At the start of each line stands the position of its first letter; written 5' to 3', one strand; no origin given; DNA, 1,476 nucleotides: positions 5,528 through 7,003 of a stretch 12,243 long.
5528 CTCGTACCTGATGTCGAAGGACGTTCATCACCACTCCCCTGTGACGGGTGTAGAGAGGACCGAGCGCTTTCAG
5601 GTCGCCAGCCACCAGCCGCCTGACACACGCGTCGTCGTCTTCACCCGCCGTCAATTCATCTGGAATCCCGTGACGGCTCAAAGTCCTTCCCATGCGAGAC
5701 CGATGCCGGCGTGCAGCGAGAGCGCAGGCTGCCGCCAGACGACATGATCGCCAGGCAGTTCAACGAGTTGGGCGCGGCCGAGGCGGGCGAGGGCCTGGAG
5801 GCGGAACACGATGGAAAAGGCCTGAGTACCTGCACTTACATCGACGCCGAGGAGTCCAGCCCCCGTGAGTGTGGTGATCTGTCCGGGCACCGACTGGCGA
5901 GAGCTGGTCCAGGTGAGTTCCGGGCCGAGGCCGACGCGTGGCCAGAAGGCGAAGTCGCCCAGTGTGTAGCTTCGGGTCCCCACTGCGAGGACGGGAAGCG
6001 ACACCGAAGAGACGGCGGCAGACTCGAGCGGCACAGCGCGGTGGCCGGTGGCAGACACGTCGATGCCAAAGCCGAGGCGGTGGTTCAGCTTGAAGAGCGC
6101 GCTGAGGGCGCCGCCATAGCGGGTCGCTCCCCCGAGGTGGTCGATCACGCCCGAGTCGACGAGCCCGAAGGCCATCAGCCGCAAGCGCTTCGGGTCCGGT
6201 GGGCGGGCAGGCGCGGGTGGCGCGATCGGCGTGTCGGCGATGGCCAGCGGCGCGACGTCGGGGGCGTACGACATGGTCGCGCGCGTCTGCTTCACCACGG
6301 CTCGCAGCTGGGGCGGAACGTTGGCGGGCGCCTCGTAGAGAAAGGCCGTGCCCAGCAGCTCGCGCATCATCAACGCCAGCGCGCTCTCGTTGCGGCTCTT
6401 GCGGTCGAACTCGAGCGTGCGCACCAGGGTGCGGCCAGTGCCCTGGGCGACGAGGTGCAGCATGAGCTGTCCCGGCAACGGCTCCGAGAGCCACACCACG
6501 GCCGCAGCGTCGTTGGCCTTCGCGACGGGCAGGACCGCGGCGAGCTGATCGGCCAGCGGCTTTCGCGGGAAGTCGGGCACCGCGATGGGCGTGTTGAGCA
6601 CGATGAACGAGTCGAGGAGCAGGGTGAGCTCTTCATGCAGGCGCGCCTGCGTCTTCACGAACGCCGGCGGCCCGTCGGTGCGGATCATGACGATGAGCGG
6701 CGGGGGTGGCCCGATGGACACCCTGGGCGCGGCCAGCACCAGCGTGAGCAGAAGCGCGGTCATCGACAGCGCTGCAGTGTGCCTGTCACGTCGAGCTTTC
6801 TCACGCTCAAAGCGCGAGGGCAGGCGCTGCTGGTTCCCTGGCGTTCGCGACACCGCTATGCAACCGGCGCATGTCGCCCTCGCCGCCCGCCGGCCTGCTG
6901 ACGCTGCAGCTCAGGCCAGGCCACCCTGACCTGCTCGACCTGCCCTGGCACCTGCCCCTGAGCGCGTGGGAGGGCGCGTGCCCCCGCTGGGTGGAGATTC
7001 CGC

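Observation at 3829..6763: ECF sigma / FecR-TPR anti-sigma operon led by a beta-barrel-like exported protein: possible non-TonB cell-surface signalling unit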

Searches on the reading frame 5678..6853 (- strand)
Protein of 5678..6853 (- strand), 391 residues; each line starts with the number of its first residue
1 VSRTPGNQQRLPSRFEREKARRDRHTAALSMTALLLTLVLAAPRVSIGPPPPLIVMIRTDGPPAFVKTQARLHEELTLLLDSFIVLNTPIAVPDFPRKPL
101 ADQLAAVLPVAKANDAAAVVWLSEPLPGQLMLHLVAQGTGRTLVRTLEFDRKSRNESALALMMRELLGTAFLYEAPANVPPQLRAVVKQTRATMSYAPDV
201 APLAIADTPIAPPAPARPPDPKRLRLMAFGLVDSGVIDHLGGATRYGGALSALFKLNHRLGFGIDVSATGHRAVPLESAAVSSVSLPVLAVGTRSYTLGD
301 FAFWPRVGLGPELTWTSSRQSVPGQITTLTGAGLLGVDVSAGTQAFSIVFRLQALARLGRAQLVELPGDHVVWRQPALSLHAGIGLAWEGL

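Call 5: search_protein_families(library=pfam, proteins=[window:5678-6763:-], max_evalue=0.1)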
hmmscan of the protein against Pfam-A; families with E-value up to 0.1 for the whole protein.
window:5678-6763:- (361 aa): 0 families

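Call 6: search_protein_families(library=ncbifam, proteins=[window:5678-6763:-], max_evalue=0.1)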
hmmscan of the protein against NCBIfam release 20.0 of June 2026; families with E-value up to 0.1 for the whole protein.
window:5678-6763:- (361 aa): 0 families

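Call 7: find_homologous_proteins(query=window:5678-6763:-)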
Query window:5678-6763:- (361 aa): 39 proteins with E <= 0.001 among 8000 candidates.
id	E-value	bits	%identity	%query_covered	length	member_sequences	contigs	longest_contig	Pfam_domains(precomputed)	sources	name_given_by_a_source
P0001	1.3e-216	737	95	97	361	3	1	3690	-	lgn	-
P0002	1.8e-210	716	92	100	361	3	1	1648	-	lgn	-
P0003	8.7e-198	675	87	97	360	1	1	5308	-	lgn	-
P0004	9.6e-197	671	85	97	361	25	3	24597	-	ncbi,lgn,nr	ncbi:MAG: hypothetical protein GQE15_32970 [Archangiaceae bacterium]|nr:hypothetical protein [Archan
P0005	2.8e-191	653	84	97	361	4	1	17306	-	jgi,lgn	-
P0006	4.4e-188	643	82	97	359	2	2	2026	-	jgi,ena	jgi:hypothetical protein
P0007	2.2e-186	637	83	97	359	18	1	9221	-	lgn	-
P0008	1.8e-182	624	81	97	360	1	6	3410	-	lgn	-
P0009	8.6e-176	602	76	100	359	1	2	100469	-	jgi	jgi:hypothetical protein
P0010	5.8e-174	596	79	100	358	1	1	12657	-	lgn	-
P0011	2.8e-171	587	76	100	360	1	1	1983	-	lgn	-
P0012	3.8e-169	580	74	100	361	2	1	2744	-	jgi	-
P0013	9.4e-167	573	73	100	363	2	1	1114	-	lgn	-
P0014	1.3e-166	572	74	99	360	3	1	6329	-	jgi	jgi:hypothetical protein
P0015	2.1e-166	571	75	99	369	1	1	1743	-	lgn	-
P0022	2.5e-95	338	49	97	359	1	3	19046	-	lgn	-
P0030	7.9e-75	270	45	99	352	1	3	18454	-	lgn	-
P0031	1.5e-74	269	43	99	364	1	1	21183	-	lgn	-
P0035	3.0e-70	255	42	97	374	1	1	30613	-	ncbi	-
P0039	2.5e-43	167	51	43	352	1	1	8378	-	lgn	-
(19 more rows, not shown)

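Call 8: find_encoding_contigs(protein=window:5678-6853:-, flank=10000)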
Protein window:5678-6853:- (391 aa): no gene with exactly this product is on record in the collection.

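Call 9: find_encoding_contigs(protein=P0009, flank=7000, max_places=2)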
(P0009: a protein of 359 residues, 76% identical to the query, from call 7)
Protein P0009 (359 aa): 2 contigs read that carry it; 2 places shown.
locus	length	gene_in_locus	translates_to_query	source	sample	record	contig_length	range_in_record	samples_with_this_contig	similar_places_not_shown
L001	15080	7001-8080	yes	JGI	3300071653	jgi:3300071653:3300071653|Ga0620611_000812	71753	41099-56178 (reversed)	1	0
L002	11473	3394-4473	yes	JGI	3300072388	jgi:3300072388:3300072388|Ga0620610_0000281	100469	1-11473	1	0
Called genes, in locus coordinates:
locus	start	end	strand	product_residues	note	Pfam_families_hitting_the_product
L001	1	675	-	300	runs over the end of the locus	PF00561:Abhydrolase_1, PF12146:Hydrolase_4, PF12697:Abhydrolase_6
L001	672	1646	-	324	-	PF08545:ACP_syn_III, PF08541:ACP_syn_III_C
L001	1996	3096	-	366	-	PF02353:CMAS, PF01728:FtsJ (weak), PF13489:Methyltransf_23, PF13847:Methyltransf_31, PF08241:Methyltransf_11, PF08242:Methyltransf_12, PF13649:Methyltransf_25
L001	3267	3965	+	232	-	PF18912:DZR_2 (weak), PF00156:Pribosyltran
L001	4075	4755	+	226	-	PF00924:MS_channel_2nd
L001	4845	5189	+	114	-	PF07238:PilZ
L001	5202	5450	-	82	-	PF06429:Flg_bbr_C (weak)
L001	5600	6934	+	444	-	-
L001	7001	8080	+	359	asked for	-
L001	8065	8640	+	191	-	PF07638:Sigma70_ECF (weak), PF04542:Sigma70_r2 (weak), PF08281:Sigma70_r4_2, PF04545:Sigma70_r4, PF13384:HTH_23 (weak)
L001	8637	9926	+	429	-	PF04773:FecR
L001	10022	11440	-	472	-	PF00691:OmpA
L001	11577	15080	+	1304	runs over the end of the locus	PF01839:FG-GAP, PF13517:FG-GAP_3 (weak), PF01839:FG-GAP, PF01839:FG-GAP, PF01839:FG-GAP, PF13517:FG-GAP_3, PF01839:FG-GAP, PF13517:FG-GAP_3, +15 more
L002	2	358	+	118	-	?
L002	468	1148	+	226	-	PF00924:MS_channel_2nd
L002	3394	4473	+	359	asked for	-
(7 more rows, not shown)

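Call 10: find_encoding_contigs(protein=P0035, flank=7000, max_places=2)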
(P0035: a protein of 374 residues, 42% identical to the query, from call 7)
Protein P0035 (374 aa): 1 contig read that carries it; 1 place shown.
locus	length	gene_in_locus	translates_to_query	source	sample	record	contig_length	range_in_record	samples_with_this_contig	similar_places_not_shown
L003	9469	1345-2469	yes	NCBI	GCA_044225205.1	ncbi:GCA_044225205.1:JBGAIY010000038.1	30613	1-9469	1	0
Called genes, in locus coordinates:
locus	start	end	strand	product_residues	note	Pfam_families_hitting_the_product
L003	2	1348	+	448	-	?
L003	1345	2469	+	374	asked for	-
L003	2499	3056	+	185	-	PF07638:Sigma70_ECF (weak), PF04542:Sigma70_r2, PF08281:Sigma70_r4_2, PF04545:Sigma70_r4, PF13384:HTH_23 (faint)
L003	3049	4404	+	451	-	PF04773:FecR, PF14559:TPR_19 (faint), PF13174:TPR_6 (faint)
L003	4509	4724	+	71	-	-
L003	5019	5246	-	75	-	-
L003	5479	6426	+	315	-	PF01820:Dala_Dala_lig_N, PF02655:ATP-grasp_3, PF02786:CPSase_L_D2, PF08443:RimK, PF02222:ATP-grasp (weak), PF07478:Dala_Dala_lig_C, PF13535:ATP-grasp_4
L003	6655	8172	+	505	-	PF13506:Glyco_transf_21, PF00535:Glycos_transf_2, PF13641:Glyco_tranf_2_3, PF13632:Glyco_trans_2_3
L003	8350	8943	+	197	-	PF12412:DUF3667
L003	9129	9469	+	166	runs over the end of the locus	-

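Call 11: find_encoding_contigs(protein=P0022, flank=7000, max_places=2)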
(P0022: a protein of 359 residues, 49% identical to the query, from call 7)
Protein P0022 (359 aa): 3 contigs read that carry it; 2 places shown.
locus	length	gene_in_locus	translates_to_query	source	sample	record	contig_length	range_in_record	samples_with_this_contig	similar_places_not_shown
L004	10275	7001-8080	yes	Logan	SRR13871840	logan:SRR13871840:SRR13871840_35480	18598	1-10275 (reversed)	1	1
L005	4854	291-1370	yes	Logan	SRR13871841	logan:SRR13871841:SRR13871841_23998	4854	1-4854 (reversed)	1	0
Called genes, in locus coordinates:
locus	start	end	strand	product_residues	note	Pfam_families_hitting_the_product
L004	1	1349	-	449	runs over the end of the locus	PF01142:TruD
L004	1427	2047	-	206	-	PF02517:Rce1-like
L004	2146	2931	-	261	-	PF05157:MshEN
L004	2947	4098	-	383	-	-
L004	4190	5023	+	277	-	-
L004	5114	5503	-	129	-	-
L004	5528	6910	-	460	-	PF00753:Lactamase_B, PF23023:Anti-Pycsar_Apyc1, PF12706:Lactamase_B_2, PF16661:Lactamase_B_6, PF10996:Beta-Casp, PF07521:RMMBL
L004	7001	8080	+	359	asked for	-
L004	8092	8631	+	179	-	PF07638:Sigma70_ECF (weak), PF04542:Sigma70_r2, PF08281:Sigma70_r4_2, PF04545:Sigma70_r4 (weak), PF13384:HTH_23 (weak)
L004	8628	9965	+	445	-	PF13490:zf-HC2 (weak), PF04773:FecR, PF13428:TPR_14 (faint), PF13432:TPR_16 (faint), PF14559:TPR_19 (faint), PF13174:TPR_6 (faint)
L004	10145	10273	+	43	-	?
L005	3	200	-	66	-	?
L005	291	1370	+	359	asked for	-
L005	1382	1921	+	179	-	PF07638:Sigma70_ECF (weak), PF04542:Sigma70_r2, PF08281:Sigma70_r4_2, PF04545:Sigma70_r4 (weak), PF13384:HTH_23 (weak)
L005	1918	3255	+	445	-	PF13490:zf-HC2 (weak), PF04773:FecR, PF13428:TPR_14 (faint), PF13432:TPR_16 (faint), PF14559:TPR_19 (faint), PF13174:TPR_6 (faint)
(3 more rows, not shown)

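Call 17: search_solved_structures(query=A1, max_evalue=10)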
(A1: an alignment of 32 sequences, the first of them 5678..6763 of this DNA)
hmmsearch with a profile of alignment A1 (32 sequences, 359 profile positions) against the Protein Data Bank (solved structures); distinct sequences matched with E-value up to 10: 1.
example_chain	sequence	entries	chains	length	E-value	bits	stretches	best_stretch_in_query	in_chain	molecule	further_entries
3odg_A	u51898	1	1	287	0.61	12.5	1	160-258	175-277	Xanthosine phosphorylase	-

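Call 20: find_encoding_contigs(protein=P0039, flank=7000, max_places=2)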
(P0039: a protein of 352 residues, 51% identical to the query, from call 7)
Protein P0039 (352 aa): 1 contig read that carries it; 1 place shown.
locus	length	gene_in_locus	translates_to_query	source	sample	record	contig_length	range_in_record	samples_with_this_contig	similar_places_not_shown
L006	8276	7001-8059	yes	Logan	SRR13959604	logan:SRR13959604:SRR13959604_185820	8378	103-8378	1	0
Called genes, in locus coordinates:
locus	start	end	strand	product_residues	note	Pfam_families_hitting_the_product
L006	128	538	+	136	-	-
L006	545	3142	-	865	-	-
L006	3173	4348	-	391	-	-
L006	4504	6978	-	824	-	-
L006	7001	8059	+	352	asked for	-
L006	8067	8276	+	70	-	?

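Call 21: find_encoding_contigs(protein=P0030, flank=7000, max_places=2)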
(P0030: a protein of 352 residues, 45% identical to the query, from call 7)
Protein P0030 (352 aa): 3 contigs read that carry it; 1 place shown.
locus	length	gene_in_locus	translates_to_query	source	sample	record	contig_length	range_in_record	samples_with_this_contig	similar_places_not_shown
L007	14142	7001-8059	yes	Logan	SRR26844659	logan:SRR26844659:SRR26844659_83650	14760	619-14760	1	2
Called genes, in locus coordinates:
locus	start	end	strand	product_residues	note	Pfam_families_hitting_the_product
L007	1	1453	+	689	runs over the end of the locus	?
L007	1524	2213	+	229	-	-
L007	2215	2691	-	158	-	PF16697:Yop-YscD_cpl, PF00498:FHA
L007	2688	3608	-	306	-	PF00899:ThiF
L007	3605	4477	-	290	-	PF21926:FeeM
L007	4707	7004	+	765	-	-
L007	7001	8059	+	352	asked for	-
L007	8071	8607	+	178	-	PF13384:HTH_23 (faint), PF04542:Sigma70_r2, PF07638:Sigma70_ECF (weak), PF08281:Sigma70_r4_2, PF04545:Sigma70_r4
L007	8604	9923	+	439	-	PF13490:zf-HC2, PF04773:FecR, PF13432:TPR_16 (faint), PF13174:TPR_6 (faint)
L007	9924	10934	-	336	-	PF00491:Arginase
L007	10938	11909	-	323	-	PF08240:ADH_N, PF00107:ADH_zinc_N, PF13602:ADH_zinc_N_2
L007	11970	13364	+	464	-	PF05195:AMP_N, PF00557:Peptidase_M24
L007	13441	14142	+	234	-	?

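Call 22: find_encoding_contigs(protein=P0031, flank=7000, max_places=2)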
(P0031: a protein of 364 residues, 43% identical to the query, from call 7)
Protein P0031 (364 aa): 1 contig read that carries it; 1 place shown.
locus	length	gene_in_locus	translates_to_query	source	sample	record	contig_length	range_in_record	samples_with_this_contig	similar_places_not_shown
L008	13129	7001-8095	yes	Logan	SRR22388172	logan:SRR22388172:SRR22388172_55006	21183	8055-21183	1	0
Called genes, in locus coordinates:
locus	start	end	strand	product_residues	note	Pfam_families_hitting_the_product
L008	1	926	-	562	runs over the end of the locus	PF00664:ABC_membrane, PF02463:SMC_N (faint), PF00005:ABC_tran, PF13304:AAA_21 (faint)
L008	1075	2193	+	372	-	PF00226:DnaJ, PF01556:DnaJ_C, PF27659:CHP02642 (faint), PF00684:DnaJ_CXXCXGXG, PF27439:DnaJ_C_2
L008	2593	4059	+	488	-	PF13185:GAF_2 (weak), PF00158:Sigma54_activat, PF13191:AAA_16, PF14532:Sigma54_activ_2, PF00004:AAA (weak), PF07728:AAA_5 (weak), PF25601:AAA_lid_14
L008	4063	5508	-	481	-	PF05576:Peptidase_S37, PF05577:Peptidase_S28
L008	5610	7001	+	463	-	-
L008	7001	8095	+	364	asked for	-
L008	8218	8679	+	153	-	PF04542:Sigma70_r2 (weak), PF07638:Sigma70_ECF (weak), PF08281:Sigma70_r4_2, PF04545:Sigma70_r4, PF13384:HTH_23 (faint)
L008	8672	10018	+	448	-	PF13428:TPR_14 (faint), PF13432:TPR_16 (faint), PF04773:FecR, PF14559:TPR_19 (faint), PF12895:ANAPC3 (faint)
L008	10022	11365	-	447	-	-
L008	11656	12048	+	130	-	-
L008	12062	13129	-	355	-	?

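Call 23: predict_structure(alignment_id=A1)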
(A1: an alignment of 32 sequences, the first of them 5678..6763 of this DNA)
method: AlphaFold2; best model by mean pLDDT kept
length: 361 residues; sequences in the alignment: 32
mean_pLDDT: 79.6   pTM: 0.48
mean pLDDT of the five models: 79.6, 77.4, 75.8, 75.1, 74.2
residues with pLDDT >= 90: 123; 70-90: 151; 50-70: 43; < 50: 44
segments of 3 or more residues with pLDDT < 50: 12-17, 142-150, 152-179
pLDDT, mean of each block of 10 residues (from residue 1): 63 51 86 87 83 84 87 87 85 86 76 71 67 69 42 45 37 43 67 91 92 90 90 96 86 95 93 96 90 83 96 90 94 83 92 94 63
secondary structure, 60 per line:
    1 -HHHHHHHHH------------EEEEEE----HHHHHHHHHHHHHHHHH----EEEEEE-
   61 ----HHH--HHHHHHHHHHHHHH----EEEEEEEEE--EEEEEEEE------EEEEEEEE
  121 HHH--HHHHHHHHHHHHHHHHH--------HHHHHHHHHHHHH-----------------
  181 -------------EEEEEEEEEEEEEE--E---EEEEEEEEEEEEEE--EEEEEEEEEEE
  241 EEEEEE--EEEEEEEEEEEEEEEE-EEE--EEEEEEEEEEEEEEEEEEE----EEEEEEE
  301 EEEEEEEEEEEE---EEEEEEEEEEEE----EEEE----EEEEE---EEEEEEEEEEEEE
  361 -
elements in order: H2-10 E23-28 H33-49 E54-59 H70-83 E88-96 E99-106 E113-120 H126-142 H151-163 E194-207 E214-227 E230-246 E249-264 E266-268 E271-289 E294-312 E316-327 E332-335 E340-344 E348-360

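Call 24: search_protein_families(library=pfam, proteins=[L001:5600-6934:+, L003:2-1348:+, L007:4707-7004:+, L008:5610-7001:+], max_evalue=0.1)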
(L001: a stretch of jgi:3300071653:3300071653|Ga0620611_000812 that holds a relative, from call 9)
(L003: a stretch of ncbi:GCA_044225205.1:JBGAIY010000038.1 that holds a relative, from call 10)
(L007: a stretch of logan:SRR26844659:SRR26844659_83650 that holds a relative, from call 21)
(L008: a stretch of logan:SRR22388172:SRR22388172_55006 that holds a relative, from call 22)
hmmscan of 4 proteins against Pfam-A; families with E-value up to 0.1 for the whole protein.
L001:5600-6934:+ (444 aa): 1 family
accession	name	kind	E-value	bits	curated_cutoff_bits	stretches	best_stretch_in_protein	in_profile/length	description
PF24149.1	K1-lyase_Rider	-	0.0084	16.9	27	1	35-72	3-40/89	K1 capsule-specific polysaccharide lyase, Rider domain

L003:2-1348:+ (448 aa): 0 families

L007:4707-7004:+ (765 aa): 0 families

L008:5610-7001:+ (463 aa): 0 families

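Call 37: find_related_loci(query=A1, collection=genome_contigs, flank=6000)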
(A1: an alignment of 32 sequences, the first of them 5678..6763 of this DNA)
Query A1 (361 aa) in genome_contigs; peptide patterns used: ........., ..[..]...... (x = any residue, [..] = any of these).
36 stretches matched a pattern; 16 encode a relative of the query (tblastn E <= 1e-3); 16 distinct loci.
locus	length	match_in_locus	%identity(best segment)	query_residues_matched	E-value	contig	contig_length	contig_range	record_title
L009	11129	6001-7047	85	13-361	0e+0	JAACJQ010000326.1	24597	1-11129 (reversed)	MAG: Archangiaceae bacterium isolate LZH k87_544356, whole genome shotgun sequence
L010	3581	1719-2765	85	13-361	0e+0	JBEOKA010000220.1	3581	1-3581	MAG: Myxococcaceae bacterium isolate mt_II.5 NODE_11006_length_3581_cov_6.583097, whole genome shotgun sequence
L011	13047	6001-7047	84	13-361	0e+0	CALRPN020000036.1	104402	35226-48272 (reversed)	MAG: Archangium gephyra isolate JJ-KV9-13-1-m1-bin299 genome assembly, contig: JJ-KV9-13-C43, whole genome shotgun seque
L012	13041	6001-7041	83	13-361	0e+0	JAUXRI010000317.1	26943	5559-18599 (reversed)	MAG: Myxococcales bacterium isolate C12_maxbin.062_sub C12_k141_451287, whole genome shotgun sequence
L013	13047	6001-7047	84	13-361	0e+0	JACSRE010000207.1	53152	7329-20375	MAG: Myxococcus sp. isolate MY1 contig-70_442, whole genome shotgun sequence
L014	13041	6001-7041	81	13-361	1e-175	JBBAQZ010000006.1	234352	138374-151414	MAG: Myxococcaceae bacterium isolate EUL_206 ctg6-EUL_206, whole genome shotgun sequence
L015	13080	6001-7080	74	1-361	3e-168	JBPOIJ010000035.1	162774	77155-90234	MAG: Myxococcota bacterium isolate MAG_545 c_000000506534, whole genome shotgun sequence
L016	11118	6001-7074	74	4-361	7e-161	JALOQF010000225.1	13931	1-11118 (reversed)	MAG: Myxococcaceae bacterium isolate Prado148 scaffold_10200, whole genome shotgun sequence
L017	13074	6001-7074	72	4-361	2e-157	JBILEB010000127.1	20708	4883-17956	MAG: Myxococcaceae bacterium isolate ME2016-07-22_3300044628_group7_bin89 Rohwer_bin1478_scaffold_1434_c1, whole genome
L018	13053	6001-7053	72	11-361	2e-142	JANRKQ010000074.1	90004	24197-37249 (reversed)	MAG: Myxococcaceae bacterium isolate bins.245 k141_3802782, whole genome shotgun sequence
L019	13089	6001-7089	47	3-361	1e-85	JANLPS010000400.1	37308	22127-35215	MAG: Archangium sp. isolate OTE_38_metabat_310 OTE_38_k141_3147510, whole genome shotgun sequence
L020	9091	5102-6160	44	1-361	1e-80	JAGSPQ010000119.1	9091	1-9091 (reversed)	MAG: Myxococcaceae bacterium isolate CTSoil_096 scaffold_9583, whole genome shotgun sequence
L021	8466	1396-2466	42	11-361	4e-68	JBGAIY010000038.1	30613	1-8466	MAG: Myxococcaceae bacterium isolate MAG_MBR_H125.17 MBRH125-17_opera_contig_3482, whole genome shotgun sequence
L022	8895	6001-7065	36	3-359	3e-51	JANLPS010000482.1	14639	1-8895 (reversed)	MAG: Archangium sp. isolate OTE_38_metabat_310 OTE_38_k141_3889668, whole genome shotgun sequence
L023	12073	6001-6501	31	3-168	2e-13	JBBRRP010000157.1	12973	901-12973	MAG: Polyangiales bacterium isolate La2_concoct.020 La2_concoct.020_K_2639820L12973_cov_11.9931, whole genome shotgun se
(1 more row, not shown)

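Call 51: search_protein_representatives(alignment_id=A1)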
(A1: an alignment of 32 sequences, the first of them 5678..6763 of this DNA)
Query: 32 sequences, 359 profile positions. Proteins with E-value up to 0.001 (for the whole library): 223; up to 1e-10: 148; up to 1e-30: 42. The best 150 are listed.
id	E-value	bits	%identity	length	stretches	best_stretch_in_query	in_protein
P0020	1.2e-157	541.3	-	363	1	6-359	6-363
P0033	9.8e-147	505.4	-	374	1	4-358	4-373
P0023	1.2e-135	468.9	-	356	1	4-359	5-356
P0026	5.5e-135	466.7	-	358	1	1-359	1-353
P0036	4.5e-130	450.6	-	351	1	5-359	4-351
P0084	4.6e-108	378.2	-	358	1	1-358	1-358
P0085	9.3e-78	278.4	-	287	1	5-275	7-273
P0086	1.7e-77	277.6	-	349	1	5-356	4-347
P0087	3.7e-68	246.9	-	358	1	2-354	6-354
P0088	1.1e-66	242.0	-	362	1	6-359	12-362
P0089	4.0e-65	236.9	-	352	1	10-359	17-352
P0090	1.0e-59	219.1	-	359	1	9-355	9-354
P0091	8.6e-57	209.5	-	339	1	18-356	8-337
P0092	9.8e-56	206.0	-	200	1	4-178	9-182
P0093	5.3e-55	203.6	-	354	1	9-359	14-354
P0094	7.8e-47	176.7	-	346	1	12-358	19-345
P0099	4.0e-43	164.5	-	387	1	18-354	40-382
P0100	2.0e-42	162.2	-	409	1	8-307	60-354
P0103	4.8e-39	151.1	-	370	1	19-354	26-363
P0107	1.5e-35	139.6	-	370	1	17-341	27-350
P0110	5.1e-34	134.6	-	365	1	7-356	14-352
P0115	2.7e-32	128.9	-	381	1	20-353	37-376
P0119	3.4e-31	125.3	-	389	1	4-355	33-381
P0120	5.0e-31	124.7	-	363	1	18-354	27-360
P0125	4.4e-29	118.3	-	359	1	18-354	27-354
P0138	6.5e-26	107.9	-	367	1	3-353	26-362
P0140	1.5e-25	106.7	-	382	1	18-355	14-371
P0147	5.9e-25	104.7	-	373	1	13-354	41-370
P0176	7.0e-20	88.1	-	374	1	6-354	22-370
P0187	7.0e-18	81.5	-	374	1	14-354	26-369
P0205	1.1e-14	70.9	-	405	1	5-356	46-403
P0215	9.6e-13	64.6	-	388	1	8-353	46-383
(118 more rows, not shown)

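Call 52: find_encoding_contigs(protein=P0120, flank=6000, max_places=2)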
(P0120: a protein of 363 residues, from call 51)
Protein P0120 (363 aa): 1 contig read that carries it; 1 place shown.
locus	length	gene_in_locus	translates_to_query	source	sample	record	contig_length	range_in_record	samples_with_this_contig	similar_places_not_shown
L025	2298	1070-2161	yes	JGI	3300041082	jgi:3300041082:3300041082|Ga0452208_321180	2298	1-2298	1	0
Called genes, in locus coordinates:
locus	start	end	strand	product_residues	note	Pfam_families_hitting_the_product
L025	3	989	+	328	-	?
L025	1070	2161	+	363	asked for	-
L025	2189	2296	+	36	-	?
